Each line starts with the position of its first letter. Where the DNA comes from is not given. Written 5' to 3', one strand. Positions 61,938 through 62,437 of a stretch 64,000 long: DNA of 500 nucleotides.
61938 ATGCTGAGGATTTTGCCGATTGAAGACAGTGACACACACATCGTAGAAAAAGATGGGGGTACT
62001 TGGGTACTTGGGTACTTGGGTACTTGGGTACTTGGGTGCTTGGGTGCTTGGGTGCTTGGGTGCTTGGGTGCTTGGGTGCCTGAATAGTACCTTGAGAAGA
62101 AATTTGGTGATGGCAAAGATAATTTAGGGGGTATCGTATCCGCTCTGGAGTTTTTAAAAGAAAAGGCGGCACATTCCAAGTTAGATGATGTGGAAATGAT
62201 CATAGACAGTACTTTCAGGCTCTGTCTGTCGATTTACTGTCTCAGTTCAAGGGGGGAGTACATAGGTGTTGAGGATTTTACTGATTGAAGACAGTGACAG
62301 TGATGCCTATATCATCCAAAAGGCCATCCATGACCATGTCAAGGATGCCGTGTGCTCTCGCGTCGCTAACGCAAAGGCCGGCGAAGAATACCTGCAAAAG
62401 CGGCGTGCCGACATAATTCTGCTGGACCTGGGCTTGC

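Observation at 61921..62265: Duplicated response-regulator start fused to a 5+5 octanucleotide tandem array in the receiver gene's upstream region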

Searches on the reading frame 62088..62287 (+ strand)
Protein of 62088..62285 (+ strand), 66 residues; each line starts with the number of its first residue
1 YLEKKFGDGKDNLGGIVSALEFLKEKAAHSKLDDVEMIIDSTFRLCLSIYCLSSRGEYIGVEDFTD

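Call 25: search_protein_families(library=pfam, proteins=[window:62088-62267:+], max_evalue=10)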
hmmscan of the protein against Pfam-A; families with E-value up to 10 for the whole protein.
seq(60 aa): 1 family
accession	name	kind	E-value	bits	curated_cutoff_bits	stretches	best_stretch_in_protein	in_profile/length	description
PF09691.15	T2SS_PulS_OutS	-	0.15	12.6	25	1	11-45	28-62/110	Type II secretion system pilotin lipoprotein (PulS_OutS)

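Call 35: search_protein_representatives(protein=window:62088-62287:+)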
Query: 66 residues. Proteins with E-value up to 0.001 (for the whole library): 18; up to 1e-10: 1; up to 1e-30: 0. The best 18 are listed.
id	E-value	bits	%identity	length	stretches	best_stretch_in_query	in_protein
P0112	3.5e-20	87.2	71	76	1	2-63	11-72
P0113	3.4e-08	49.4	39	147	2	13-52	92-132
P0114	4.9e-08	48.9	62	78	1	10-56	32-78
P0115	2.4e-06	43.5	38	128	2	9-59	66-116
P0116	3.4e-06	43.1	36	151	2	9-61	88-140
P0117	4.8e-06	42.6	55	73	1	12-55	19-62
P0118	1.1e-05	41.5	48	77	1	7-52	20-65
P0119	1.7e-05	40.9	41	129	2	11-59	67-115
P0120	2.0e-05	40.6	45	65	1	4-59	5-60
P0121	9.1e-05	38.6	46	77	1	12-61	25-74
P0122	1.0e-04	38.5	37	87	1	4-62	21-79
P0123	1.3e-04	38.1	38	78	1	6-57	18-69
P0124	1.8e-04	37.7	44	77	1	13-60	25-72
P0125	3.1e-04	36.9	38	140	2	12-52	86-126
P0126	4.3e-04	36.5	28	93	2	10-58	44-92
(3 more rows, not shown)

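Call 39: find_homologous_proteins(query=window:62088-62285:+, max_evalue=0.01)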
Query window:62088-62285:+ (66 aa): 1 proteins with E <= 0.01 among 2 candidates.
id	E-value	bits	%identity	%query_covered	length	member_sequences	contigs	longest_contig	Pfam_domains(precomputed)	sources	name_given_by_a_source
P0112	1.1e-19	87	71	94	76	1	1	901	-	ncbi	-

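Call 40: find_encoding_contigs(protein=P0112, flank=5000, max_places=5)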
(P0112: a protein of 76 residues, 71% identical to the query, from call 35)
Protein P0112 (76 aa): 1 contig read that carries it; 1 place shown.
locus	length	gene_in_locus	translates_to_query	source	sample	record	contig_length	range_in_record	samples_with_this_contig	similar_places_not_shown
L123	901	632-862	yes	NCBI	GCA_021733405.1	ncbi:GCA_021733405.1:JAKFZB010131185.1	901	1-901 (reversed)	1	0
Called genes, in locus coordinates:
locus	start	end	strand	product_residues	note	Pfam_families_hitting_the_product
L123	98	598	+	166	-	PF00487:FA_desaturase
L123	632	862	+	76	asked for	-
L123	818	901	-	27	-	?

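Call 46: find_homologous_proteins(query=A3, max_evalue=0.001)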
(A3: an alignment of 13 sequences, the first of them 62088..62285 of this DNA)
Query A3 (13 sequences) (66 aa, profile of the alignment): 89 proteins with E <= 0.001 among 1189 candidates.
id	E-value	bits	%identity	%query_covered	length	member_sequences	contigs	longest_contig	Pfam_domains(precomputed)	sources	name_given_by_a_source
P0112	8.3e-27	110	71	94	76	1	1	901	-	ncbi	-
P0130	5.6e-23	98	55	74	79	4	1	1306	-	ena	-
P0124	8.8e-22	94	44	73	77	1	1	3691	-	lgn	-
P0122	8.6e-21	91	37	91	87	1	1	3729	-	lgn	-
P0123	1.0e-20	91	38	80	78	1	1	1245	-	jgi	-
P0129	1.4e-20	90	37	74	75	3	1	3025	-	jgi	jgi:hypothetical protein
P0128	7.1e-20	88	40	68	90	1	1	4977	-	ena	-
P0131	9.8e-20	88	34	88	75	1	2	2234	-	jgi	jgi:hypothetical protein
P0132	1.0e-19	88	47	77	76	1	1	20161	-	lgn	-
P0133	1.9e-19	87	35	74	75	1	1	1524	-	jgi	jgi:hypothetical protein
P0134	2.3e-19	87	38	88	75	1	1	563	-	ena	-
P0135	2.7e-19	86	34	76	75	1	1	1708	-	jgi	jgi:hypothetical protein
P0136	2.8e-19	86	33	86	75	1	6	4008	-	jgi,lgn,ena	jgi:hypothetical protein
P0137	3.5e-19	86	33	86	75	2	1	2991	-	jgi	jgi:hypothetical protein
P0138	4.7e-19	86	35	74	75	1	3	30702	-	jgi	jgi:hypothetical protein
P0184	4.1e-16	76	30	80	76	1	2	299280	-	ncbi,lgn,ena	-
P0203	1.8e-14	71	36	68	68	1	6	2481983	-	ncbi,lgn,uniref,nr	ncbi:hypothetical protein MICA_291 [Micavibrio aeruginosavorus ARL-13]|uniref:Uncharacterized protei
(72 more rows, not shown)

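Call 47: search_protein_families(library=pfam, alignment_id=A3, max_evalue=1)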
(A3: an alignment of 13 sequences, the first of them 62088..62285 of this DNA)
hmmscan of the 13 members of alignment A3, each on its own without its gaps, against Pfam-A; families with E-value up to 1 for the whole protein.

A. member 1, window:62088-62285:+ (66 aa): 2 families
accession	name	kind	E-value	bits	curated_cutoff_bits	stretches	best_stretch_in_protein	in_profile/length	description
PF16418.11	CNOT1_HEAT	-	0.086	13.4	27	0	35-64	61-91/150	CCR4-NOT transcription complex subunit 1 HEAT repeat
PF09691.15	T2SS_PulS_OutS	-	0.18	12.3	25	1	11-45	28-62/110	Type II secretion system pilotin lipoprotein (PulS_OutS)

B. families by the number of members that match (of 13 scanned): 8 families
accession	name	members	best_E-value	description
PF09691.15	T2SS_PulS_OutS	5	0.00086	Type II secretion system pilotin lipoprotein (PulS_OutS)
PF15168.11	TRIQK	2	0.17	Triple QxxK/R motif-containing protein family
PF16312.10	Oberon_cc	1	0.026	Coiled-coil region of Oberon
PF03317.18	ELF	1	0.026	ELF protein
PF16418.11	CNOT1_HEAT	1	0.086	CCR4-NOT transcription complex subunit 1 HEAT repeat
PF01799.25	Fer2_2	1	0.11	[2Fe-2S] binding domain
PF07361.16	Cytochrom_B562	1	0.17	Cytochrome b562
PF14698.11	ASL_C2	1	0.2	Argininosuccinate lyase C-terminal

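Call 48: find_encoding_contigs(protein=P0132, flank=4000, max_places=3)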
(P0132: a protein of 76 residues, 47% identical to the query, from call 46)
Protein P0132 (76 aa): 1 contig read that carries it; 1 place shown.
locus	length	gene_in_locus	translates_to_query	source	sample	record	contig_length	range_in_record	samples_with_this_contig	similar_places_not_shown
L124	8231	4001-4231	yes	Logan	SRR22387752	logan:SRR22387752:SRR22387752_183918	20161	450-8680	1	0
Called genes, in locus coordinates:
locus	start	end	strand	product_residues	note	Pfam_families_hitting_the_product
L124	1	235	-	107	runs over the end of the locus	-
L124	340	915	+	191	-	PF00581:Rhodanese, PF11127:YgaP-like_TM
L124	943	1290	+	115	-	PF02627:CMD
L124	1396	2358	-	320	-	PF00487:FA_desaturase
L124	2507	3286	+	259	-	PF03472:Autoind_bind, PF00196:GerE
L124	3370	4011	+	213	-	PF00765:Autoind_synth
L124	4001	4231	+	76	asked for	-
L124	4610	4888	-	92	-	PF00216:Bac_DNA_binding, PF18291:HU-HIG, PF18175:HU-CCDC81_bac_2 (weak)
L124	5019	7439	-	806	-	PF02190:LON_substr_bdg, PF07728:AAA_5, PF00004:AAA, PF22667:Lon_lid, PF05362:Lon_C, PF13541:ChlI (weak)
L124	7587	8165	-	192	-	-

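Call 49: find_encoding_contigs(protein=P0203, flank=4000, max_places=3)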
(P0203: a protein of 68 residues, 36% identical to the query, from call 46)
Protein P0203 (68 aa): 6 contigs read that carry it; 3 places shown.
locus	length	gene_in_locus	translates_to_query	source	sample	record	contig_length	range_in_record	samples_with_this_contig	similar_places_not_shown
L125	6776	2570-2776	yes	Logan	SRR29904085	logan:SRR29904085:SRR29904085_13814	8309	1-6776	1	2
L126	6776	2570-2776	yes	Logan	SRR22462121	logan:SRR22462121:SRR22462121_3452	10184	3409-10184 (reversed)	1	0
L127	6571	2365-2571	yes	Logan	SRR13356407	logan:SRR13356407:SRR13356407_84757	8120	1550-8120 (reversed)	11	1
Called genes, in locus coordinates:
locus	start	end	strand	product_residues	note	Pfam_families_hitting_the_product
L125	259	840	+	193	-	-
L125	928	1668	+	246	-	PF03472:Autoind_bind, PF13185:GAF_2 (weak), PF00196:GerE, PF08281:Sigma70_r4_2 (weak)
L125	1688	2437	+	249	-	PF03472:Autoind_bind, PF08281:Sigma70_r4_2 (faint), PF00196:GerE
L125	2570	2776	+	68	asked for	-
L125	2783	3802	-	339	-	PF13387:Lnb_N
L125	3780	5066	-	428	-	-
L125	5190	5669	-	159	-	-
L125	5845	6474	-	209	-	PF00857:Isochorismatase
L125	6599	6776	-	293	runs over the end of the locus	PF02678:Pirin, PF05726:Pirin_C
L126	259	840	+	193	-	-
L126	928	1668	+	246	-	PF03472:Autoind_bind, PF13185:GAF_2 (weak), PF00196:GerE, PF08281:Sigma70_r4_2 (weak)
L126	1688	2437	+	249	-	PF03472:Autoind_bind, PF08281:Sigma70_r4_2 (faint), PF00196:GerE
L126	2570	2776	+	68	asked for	-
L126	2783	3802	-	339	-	PF13387:Lnb_N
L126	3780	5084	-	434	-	-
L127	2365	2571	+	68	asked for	-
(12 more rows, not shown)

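Call 50: find_encoding_contigs(protein=P0184, flank=4000, max_places=3)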
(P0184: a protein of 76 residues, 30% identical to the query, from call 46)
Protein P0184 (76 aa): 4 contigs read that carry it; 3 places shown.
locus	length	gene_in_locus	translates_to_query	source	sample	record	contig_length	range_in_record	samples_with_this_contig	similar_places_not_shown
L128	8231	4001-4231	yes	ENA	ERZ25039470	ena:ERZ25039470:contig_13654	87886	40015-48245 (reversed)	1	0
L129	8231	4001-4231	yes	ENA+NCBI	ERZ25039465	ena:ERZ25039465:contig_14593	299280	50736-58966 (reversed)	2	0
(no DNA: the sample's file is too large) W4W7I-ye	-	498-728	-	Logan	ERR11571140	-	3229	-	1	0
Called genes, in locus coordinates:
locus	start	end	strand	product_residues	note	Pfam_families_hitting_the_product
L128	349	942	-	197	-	PF00487:FA_desaturase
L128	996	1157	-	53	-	-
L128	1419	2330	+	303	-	PF05721:PhyH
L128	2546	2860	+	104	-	PF03472:Autoind_bind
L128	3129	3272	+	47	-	PF00196:GerE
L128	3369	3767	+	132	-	PF00765:Autoind_synth, PF21926:FeeM (weak), PF13444:Acetyltransf_5 (weak)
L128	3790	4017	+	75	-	-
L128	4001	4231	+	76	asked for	-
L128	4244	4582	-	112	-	-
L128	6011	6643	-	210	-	-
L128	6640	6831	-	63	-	-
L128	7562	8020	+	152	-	-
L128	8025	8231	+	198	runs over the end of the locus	PF18753:Nmad2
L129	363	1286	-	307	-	PF00487:FA_desaturase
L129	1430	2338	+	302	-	PF05721:PhyH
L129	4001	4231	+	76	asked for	-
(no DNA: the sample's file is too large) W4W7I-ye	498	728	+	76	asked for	-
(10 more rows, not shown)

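Call 54: search_solved_structures(query=A5, max_evalue=1)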
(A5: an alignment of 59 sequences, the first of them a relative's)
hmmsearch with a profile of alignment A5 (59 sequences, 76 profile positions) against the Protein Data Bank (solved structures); distinct sequences matched with E-value up to 1: 4.
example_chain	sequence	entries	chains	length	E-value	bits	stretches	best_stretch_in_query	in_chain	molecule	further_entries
9fny_A3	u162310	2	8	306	0.26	14.2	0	29-52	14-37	Archaeal Ribosome Dimerizing Factor (aRDF)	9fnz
3sol_A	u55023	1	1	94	0.34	13.9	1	20-55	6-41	Type II secretion pathway related protein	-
6pwf_K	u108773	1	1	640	0.44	13.5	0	48-69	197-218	chromatin remodeling factor ISWI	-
5jxr_A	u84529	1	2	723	0.69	12.9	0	48-69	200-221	Chromatin-remodeling complex ATPase-like protein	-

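Call 62: find_related_loci(query=window:62088-62285:+, collection=metagenome_contigs, flank=3000)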
Query window:62088-62285:+ (66 aa) in metagenome_contigs; peptide patterns used: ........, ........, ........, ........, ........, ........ (x = any residue, [..] = any of these).
491 stretches matched a pattern; 1 encode a relative of the query (tblastn E <= 1e-3); 1 distinct loci.
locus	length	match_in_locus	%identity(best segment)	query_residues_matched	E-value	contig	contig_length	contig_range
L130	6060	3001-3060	65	33-52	2e-6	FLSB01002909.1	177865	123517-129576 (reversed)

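Call 63: predict_structure(alignment_id=A5)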
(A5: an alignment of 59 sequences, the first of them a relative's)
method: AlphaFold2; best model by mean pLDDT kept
length: 76 residues; sequences in the alignment: 59
mean_pLDDT: 82.3   pTM: 0.60
mean pLDDT of the five models: 82.3, 78.7, 78.6, 78.1, 76.7
residues with pLDDT >= 90: 34; 70-90: 21; 50-70: 18; < 50: 3
segments of 3 or more residues with pLDDT < 50: none
pLDDT, mean of each block of 10 residues (from residue 1): 56 69 92 97 97 92 82 65
secondary structure, 60 per line:
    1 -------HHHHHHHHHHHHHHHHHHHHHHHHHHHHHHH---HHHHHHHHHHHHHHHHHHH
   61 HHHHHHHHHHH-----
elements in order: H8-38 H42-71
